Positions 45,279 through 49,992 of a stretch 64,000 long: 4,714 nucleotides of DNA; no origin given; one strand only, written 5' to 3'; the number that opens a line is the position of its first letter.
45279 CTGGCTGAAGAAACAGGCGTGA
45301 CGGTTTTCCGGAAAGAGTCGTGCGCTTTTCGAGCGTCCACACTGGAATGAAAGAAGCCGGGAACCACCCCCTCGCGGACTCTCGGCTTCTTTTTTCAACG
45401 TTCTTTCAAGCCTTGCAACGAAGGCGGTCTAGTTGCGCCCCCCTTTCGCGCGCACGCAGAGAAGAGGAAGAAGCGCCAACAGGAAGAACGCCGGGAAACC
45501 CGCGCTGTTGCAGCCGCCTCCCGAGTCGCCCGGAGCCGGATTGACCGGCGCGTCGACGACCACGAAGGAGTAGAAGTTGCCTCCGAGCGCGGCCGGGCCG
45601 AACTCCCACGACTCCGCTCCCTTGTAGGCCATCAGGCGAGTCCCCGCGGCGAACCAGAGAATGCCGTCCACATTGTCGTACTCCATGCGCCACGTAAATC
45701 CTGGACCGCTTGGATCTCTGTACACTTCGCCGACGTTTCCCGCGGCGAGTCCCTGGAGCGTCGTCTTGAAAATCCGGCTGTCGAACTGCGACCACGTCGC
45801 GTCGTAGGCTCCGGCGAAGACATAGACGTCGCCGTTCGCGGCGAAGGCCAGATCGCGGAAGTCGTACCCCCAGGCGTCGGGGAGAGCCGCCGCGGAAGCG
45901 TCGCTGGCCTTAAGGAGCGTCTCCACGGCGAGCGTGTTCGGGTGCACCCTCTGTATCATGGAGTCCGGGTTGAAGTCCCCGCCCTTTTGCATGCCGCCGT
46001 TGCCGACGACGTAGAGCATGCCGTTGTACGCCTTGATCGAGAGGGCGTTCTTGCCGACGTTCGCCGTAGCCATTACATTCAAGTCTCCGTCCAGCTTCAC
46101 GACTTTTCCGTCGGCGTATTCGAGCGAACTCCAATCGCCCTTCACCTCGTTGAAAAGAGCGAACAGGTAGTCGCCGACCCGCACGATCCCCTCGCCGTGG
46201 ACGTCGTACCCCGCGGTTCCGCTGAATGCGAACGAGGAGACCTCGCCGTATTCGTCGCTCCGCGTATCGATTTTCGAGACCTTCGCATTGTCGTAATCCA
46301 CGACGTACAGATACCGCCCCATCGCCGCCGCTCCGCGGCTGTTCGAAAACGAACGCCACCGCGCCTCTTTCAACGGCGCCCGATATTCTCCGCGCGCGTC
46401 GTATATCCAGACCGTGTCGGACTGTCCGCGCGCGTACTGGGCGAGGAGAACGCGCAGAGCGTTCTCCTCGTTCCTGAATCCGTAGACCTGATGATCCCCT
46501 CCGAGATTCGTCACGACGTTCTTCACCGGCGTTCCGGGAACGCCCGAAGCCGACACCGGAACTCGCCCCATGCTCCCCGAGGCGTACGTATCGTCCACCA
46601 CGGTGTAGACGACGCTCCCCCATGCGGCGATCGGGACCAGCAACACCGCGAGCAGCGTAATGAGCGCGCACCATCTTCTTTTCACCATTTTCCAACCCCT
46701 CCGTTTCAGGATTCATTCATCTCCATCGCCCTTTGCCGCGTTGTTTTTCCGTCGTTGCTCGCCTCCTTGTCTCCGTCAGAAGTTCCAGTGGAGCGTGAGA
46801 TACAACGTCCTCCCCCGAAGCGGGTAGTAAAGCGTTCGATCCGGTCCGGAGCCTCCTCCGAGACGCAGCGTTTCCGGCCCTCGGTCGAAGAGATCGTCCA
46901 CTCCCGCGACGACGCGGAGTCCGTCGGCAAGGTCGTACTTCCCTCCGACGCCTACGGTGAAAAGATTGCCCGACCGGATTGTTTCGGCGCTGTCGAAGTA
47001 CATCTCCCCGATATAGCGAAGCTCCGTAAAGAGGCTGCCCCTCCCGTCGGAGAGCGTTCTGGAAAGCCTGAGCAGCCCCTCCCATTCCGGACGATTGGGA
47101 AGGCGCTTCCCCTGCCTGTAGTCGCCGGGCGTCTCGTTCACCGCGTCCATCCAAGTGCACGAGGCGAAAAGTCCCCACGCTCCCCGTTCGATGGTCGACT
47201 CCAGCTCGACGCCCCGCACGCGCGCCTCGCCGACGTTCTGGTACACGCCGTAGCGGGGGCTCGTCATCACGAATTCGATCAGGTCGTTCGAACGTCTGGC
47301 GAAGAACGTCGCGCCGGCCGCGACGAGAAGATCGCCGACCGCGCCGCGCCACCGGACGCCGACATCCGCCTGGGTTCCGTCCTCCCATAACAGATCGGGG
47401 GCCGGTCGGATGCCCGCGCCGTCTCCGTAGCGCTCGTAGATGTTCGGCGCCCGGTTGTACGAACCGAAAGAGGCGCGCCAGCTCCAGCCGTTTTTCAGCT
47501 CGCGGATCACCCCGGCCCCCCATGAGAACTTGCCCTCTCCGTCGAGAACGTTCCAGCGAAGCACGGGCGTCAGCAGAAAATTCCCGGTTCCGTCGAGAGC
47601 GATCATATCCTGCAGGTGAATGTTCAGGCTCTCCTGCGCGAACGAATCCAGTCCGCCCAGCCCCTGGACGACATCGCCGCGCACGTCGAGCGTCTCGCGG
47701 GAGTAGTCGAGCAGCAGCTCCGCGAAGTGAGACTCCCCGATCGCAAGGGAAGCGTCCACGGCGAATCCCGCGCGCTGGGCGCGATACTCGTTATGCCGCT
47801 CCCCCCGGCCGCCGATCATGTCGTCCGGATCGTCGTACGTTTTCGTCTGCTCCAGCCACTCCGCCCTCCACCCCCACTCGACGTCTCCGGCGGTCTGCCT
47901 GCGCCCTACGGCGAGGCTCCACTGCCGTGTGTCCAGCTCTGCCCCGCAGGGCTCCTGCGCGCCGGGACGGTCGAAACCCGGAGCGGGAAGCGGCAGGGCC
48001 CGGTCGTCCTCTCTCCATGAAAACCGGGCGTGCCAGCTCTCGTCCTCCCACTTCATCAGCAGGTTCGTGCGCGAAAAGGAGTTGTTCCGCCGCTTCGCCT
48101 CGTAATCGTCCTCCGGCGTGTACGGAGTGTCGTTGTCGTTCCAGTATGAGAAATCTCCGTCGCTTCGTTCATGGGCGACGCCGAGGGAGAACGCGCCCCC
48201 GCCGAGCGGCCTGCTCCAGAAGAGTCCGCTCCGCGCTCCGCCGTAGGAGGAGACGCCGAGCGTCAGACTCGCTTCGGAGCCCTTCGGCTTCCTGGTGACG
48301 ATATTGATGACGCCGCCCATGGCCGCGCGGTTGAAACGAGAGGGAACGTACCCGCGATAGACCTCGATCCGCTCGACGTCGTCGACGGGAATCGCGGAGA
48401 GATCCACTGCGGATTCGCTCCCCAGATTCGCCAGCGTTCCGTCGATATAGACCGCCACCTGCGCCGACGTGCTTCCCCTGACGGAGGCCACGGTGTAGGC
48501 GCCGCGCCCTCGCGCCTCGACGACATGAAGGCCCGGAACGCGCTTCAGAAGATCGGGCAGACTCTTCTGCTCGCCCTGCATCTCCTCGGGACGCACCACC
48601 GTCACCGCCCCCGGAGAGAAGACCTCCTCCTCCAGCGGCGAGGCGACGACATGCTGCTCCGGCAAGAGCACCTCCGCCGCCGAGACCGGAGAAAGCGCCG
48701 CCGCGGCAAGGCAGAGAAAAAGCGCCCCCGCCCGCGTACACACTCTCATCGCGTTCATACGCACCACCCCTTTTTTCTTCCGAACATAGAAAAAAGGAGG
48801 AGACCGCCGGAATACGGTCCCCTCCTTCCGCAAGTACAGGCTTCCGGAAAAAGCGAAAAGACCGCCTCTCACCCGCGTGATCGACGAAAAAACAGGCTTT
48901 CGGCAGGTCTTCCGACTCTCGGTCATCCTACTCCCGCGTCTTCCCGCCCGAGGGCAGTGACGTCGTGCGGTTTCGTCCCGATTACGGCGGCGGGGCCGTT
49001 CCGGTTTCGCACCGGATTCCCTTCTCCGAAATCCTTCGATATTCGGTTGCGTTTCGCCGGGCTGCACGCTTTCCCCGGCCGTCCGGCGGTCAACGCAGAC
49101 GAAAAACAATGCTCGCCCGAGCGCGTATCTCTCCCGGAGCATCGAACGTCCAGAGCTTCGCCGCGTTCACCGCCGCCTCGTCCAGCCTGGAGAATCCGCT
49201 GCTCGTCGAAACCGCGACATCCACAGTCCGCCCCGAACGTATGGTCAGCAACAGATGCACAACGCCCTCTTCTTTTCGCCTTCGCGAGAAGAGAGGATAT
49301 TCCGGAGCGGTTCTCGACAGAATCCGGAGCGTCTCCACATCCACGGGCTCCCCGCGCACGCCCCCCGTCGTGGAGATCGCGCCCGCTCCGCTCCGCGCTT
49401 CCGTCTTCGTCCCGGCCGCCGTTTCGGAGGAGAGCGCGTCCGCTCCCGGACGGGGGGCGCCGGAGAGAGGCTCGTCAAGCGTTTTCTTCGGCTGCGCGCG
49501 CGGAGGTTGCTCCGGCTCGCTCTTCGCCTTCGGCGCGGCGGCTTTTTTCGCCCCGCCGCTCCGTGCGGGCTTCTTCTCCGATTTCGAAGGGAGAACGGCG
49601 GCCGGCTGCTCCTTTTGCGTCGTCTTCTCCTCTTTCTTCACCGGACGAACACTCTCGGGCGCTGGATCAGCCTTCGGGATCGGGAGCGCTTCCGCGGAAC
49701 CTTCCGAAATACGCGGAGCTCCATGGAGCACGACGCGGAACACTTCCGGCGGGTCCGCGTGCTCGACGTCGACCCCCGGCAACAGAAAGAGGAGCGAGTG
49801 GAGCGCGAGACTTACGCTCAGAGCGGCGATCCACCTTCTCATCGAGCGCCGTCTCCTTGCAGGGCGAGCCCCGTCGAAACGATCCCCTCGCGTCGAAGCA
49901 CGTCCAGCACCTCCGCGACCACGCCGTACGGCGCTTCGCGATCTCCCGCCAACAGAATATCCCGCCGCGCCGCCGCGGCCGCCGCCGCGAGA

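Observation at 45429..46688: Secreted beta-propeller-like protein with Synerg-CTERM tail co-transcribed with btuB under a B12 riboswitch: BtuG analogue?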

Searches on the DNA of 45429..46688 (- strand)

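Call 16: search_rna_families(sources=[L002, L003, L006], threshold=gathering)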
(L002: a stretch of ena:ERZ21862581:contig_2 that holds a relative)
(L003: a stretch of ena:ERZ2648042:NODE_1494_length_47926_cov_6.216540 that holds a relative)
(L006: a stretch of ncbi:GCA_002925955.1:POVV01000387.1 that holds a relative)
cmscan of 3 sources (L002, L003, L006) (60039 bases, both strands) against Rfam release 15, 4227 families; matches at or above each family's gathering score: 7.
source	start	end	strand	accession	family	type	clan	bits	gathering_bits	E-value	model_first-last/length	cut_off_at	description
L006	3512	3692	+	RF00174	Cobalamin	Cis-reg; riboswitch;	CL00101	120.2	31.5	1.3e-29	1-189/189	no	Cobalamin riboswitch aptamer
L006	6899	7076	+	RF00174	Cobalamin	Cis-reg; riboswitch;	CL00101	116.2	31.5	1.7e-28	1-189/189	no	Cobalamin riboswitch aptamer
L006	12260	12441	+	RF00174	Cobalamin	Cis-reg; riboswitch;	CL00101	113.8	31.5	8.9e-28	1-189/189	no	Cobalamin riboswitch aptamer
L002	2612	2771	-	RF00174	Cobalamin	Cis-reg; riboswitch;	CL00101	96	31.5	1.1e-22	1-189/189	no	Cobalamin riboswitch aptamer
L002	3173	3309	+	RF01482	AdoCbl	Cis-reg; riboswitch;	CL00101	53.6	50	4.7e-07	1-149/149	no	AdoCbl (Cobalamin/B12) riboswitch aptamer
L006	6367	6530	+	RF00174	Cobalamin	Cis-reg; riboswitch;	CL00101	40.3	31.5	9.5e-07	1-189/189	no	Cobalamin riboswitch aptamer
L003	3432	3495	+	RF00174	Cobalamin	Cis-reg; riboswitch;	CL00101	33.5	31.5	8.5e-05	49-166/189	no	Cobalamin riboswitch aptamer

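Call 43: search_rna_families(sources=[L007, L009, L010, L011, L012, L013, L014, L015], threshold=gathering)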
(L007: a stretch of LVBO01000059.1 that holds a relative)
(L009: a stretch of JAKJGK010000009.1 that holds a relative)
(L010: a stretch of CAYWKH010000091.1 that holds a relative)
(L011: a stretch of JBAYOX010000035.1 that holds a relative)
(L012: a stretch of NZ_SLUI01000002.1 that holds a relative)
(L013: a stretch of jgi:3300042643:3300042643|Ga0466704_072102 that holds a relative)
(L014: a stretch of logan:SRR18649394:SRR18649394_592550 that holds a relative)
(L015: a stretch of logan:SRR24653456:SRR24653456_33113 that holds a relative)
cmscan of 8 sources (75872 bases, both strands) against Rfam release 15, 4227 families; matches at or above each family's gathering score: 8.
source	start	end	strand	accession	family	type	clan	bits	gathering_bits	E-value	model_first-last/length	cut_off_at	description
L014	210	406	+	RF00174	Cobalamin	Cis-reg; riboswitch;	CL00101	121.5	31.5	6.7e-30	1-189/189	no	Cobalamin riboswitch aptamer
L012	2366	2545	+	RF00174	Cobalamin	Cis-reg; riboswitch;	CL00101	114.4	31.5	7.5e-28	1-189/189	no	Cobalamin riboswitch aptamer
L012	75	256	+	RF00174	Cobalamin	Cis-reg; riboswitch;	CL00101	109.7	31.5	1.7e-26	1-189/189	no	Cobalamin riboswitch aptamer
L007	463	623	+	RF00174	Cobalamin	Cis-reg; riboswitch;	CL00101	97.7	31.5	4.4e-23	1-189/189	no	Cobalamin riboswitch aptamer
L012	2811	2987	+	RF00174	Cobalamin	Cis-reg; riboswitch;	CL00101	91.3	31.5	3.1e-21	1-189/189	no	Cobalamin riboswitch aptamer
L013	943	1192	+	RF00174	Cobalamin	Cis-reg; riboswitch;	CL00101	86.6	31.5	6.7e-20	1-189/189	no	Cobalamin riboswitch aptamer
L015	939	1123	+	RF00174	Cobalamin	Cis-reg; riboswitch;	CL00101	72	31.5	1e-15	1-189/189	no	Cobalamin riboswitch aptamer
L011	10989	11086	-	RF00059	TPP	Cis-reg; riboswitch;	-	61.5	54.3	1.5e-09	1-105/105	no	TPP riboswitch aptamer (THI element)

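Call 56: search_rna_families(sources=[L017, L016], threshold=gathering)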
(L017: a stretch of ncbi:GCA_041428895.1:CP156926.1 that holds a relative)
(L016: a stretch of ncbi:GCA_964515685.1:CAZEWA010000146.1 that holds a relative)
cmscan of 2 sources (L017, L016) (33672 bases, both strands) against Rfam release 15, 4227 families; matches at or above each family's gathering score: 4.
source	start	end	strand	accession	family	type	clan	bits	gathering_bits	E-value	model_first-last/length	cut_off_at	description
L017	2762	2944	+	RF00174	Cobalamin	Cis-reg; riboswitch;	CL00101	110.4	31.5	4.6e-27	1-189/189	no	Cobalamin riboswitch aptamer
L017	893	1081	+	RF00174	Cobalamin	Cis-reg; riboswitch;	CL00101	103.2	31.5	5.3e-25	1-189/189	no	Cobalamin riboswitch aptamer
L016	2364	2549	+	RF00174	Cobalamin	Cis-reg; riboswitch;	CL00101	94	31.5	2.2e-22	1-189/189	no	Cobalamin riboswitch aptamer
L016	2075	2261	-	RF00174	Cobalamin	Cis-reg; riboswitch;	CL00101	92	31.5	8.4e-22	1-189/189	no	Cobalamin riboswitch aptamer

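Call 68: search_rna_families(sources=[L025, L020, L022, L023, L024], threshold=gathering)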
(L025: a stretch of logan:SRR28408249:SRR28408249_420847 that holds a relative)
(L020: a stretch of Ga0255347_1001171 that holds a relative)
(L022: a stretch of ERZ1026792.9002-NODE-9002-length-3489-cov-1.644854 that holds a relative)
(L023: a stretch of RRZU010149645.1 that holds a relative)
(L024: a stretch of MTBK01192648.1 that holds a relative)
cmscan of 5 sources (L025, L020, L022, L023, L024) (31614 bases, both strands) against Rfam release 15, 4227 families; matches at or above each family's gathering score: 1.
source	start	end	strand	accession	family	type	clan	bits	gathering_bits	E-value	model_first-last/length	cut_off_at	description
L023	43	205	+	RF00174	Cobalamin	Cis-reg; riboswitch;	CL00101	95.7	31.5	6.8e-23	1-189/189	no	Cobalamin riboswitch aptamer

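Call 71: search_rna_families(source=L025, threshold=evalue, max_evalue=1)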
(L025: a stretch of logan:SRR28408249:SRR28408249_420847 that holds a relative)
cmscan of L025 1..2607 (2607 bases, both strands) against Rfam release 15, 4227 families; matches with E-value up to 1: 1.
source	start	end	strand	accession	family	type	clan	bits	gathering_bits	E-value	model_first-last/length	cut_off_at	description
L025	321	450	-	RF00558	L20_leader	Cis-reg; leader;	-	29.4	58.7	0.0041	1-127/127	no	Ribosomal protein L20 leader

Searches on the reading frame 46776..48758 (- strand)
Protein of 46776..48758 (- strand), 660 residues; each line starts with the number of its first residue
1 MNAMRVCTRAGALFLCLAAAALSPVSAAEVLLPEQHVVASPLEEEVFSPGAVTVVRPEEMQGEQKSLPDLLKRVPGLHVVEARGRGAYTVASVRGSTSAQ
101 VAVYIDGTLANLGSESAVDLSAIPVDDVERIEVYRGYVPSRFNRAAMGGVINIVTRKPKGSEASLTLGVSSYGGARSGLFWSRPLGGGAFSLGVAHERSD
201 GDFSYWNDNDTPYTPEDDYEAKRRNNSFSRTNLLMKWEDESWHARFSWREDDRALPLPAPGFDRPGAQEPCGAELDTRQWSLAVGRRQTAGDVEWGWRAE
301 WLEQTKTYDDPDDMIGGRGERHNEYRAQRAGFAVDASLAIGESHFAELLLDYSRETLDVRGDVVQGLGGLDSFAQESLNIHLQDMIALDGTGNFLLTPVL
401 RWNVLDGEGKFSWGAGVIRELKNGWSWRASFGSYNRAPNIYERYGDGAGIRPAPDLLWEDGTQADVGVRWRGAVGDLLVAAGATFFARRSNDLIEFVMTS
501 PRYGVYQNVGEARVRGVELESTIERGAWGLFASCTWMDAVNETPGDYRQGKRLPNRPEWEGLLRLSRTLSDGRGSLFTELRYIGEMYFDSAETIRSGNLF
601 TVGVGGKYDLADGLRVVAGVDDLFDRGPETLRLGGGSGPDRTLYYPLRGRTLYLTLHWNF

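Call 3: search_protein_families(library=pfam, proteins=[window:46776-48758:-], max_evalue=1)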
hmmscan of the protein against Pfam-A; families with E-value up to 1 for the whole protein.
window:46776-48758:- (660 aa): 3 families
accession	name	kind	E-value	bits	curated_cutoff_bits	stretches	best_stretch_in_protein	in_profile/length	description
PF00593.30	TonB_dep_Rec_b-barrel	-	9.2e-36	125.1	27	1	179-623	19-436/436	TonB dependent receptor-like, beta-barrel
PF07715.20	Plug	-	1.2e-19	71.2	23.9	1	48-150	5-107/107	TonB-dependent Receptor Plug Domain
PF13505.12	OMP_b-brl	-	0.085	13.5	28.7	0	585-620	115-150/175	Outer membrane protein beta-barrel domain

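Call 4: search_protein_families(library=ncbifam, proteins=[window:46776-48758:-], max_evalue=1)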
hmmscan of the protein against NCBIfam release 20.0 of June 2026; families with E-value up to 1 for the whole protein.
window:46776-48758:- (660 aa): 30 families (the best 25 are shown)
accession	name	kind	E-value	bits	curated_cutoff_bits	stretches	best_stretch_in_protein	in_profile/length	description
TIGR01779.1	TonB-B12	equivalog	1.3e-44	152.7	599.7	1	26-632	23-597/614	TonB-dependent vitamin B12 receptor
TIGR01783.1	TonB-siderophor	subfamily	2.1e-38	132.4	223.5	2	410-660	407-649/649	TonB-dependent siderophore receptor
NF038079.1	TonB_sider_MxcH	equivalog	5.4e-31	107.4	925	2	46-177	130-261/792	TonB-dependent siderophore myxochelin receptor MxcH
NF007926.1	PRK10641.1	equivalog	1.5e-26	93.1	836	2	52-172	48-171/617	TonB-dependent vitamin B12 receptor BtuB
TIGR01786.1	TonB-hemlactrns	subfamily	2.5e-26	92.2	323.75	2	407-660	434-719/719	TonB-dependent hemoglobin/transferrin/lactoferrin family receptor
TIGR01785.1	TonB-hemin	subfamily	2.4e-24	85.7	316.85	2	49-159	19-132/677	TonB-dependent heme/hemoglobin receptor family protein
NF007478.2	PRK10064.1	equivalog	6.5e-19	67.6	745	2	15-157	12-159/663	catecholate siderophore receptor CirA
NF041535.1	TonB_rec_PqqU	equivalog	3.6e-17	61.9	1200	2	45-189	13-164/676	TonB-dependent receptor PqqU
NF010012.0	PRK13486.1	equivalog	3.7e-16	58.6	924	2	4-160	1-162/696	TonB-dependent receptor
NF010010.0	PRK13483.1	equivalog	1.6e-14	52.8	927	2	34-158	35-165/660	ligand-gated channel protein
NF007465.0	PRK10044.1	equivalog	2.1e-13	49.3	803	2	48-159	79-190/726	ferrichrome porin FhuA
NF010038.0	PRK13513.1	equivalog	1.3e-12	47.1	942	1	39-159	42-168/659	ligand-gated channel protein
NF053590.1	TonB_dep_TOL0244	equivalog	1.6e-12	46.9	645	2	50-165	30-149/604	TOL_0244 family TonB-dependent receptor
NF010651.0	PRK14050.1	equivalog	2.8e-12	45.6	884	2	408-626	493-702/730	TonB-dependent siderophore receptor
NF010011.0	PRK13484.1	equivalog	7.3e-12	44.3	1197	2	47-160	46-162/682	IreA family TonB-dependent siderophore receptor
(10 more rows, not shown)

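Call 80: search_solved_structures(query=window:46776-48758:-, max_evalue=1e-10)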
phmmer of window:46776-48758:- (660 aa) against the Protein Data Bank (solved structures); distinct sequences matched with E-value up to 1e-10: 24.
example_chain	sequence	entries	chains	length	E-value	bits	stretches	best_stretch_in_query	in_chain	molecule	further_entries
1nqf_A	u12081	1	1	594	2.1e-20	75.9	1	47-174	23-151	Vitamin B12 receptor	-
3rgm_A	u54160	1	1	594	5.7e-20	74.5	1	47-174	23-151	Vitamin B12 transporter BtuB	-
1nqe_A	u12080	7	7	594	7.9e-20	74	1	47-174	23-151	Vitamin B12 receptor | Vitamin B12 transporter btuB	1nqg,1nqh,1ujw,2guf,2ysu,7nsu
2gsk_A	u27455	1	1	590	8.9e-20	73.8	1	48-174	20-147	Vitamin B12 transporter btuB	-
3m8b_A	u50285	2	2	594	9.7e-20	73.7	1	48-174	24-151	Vitamin B12 transporter btuB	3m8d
3rgn_A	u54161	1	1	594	2.9e-19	72.2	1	47-174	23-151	Vitamin B12 transporter BtuB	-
2hdf_A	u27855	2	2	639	1.6e-18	69.7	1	37-191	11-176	Colicin I receptor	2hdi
9nn6_A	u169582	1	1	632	1.9e-18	69.5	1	37-191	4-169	Colicin I receptor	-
9gbc_A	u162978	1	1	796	3.5e-17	65.3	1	56-209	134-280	TonB-linked outer membrane receptor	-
4epa_A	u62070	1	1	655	1.4e-15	60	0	53-254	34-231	Pesticin receptor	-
5mzs_A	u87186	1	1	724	2.2e-12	49.4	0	30-169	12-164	Ferric enterobactin receptor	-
6i2j_A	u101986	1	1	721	2.6e-12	49.1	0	30-169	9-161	Ferric enterobactin receptor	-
5m9b_A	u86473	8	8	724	4.5e-12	48.4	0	30-169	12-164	Ferric enterobactin receptor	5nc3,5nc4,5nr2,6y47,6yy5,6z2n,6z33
5out_A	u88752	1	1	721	4.8e-12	48.3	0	30-169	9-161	Ferric enterobactin receptor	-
6q5e_A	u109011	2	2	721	4.8e-12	48.3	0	30-169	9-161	Ferric enterobactin receptor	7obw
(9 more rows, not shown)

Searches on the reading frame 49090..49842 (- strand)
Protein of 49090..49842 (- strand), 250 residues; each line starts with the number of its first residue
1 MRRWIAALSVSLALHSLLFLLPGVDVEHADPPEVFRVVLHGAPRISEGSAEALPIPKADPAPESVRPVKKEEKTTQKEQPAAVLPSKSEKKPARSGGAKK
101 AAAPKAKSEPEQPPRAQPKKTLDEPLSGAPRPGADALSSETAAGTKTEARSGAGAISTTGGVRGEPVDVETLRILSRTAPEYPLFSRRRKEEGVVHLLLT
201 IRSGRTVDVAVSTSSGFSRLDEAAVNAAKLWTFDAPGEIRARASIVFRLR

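Call 52: search_protein_families(library=ncbifam, proteins=[window:49090-49842:-], max_evalue=0.00001)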
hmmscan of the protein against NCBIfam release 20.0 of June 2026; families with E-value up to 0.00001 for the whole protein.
window:49090-49842:- (250 aa): 1 family
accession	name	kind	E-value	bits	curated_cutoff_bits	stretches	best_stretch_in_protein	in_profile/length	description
TIGR01352.1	tonB_Cterm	subfamily_domain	6.7e-11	42.4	27.1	1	180-248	1-74/76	TonB family protein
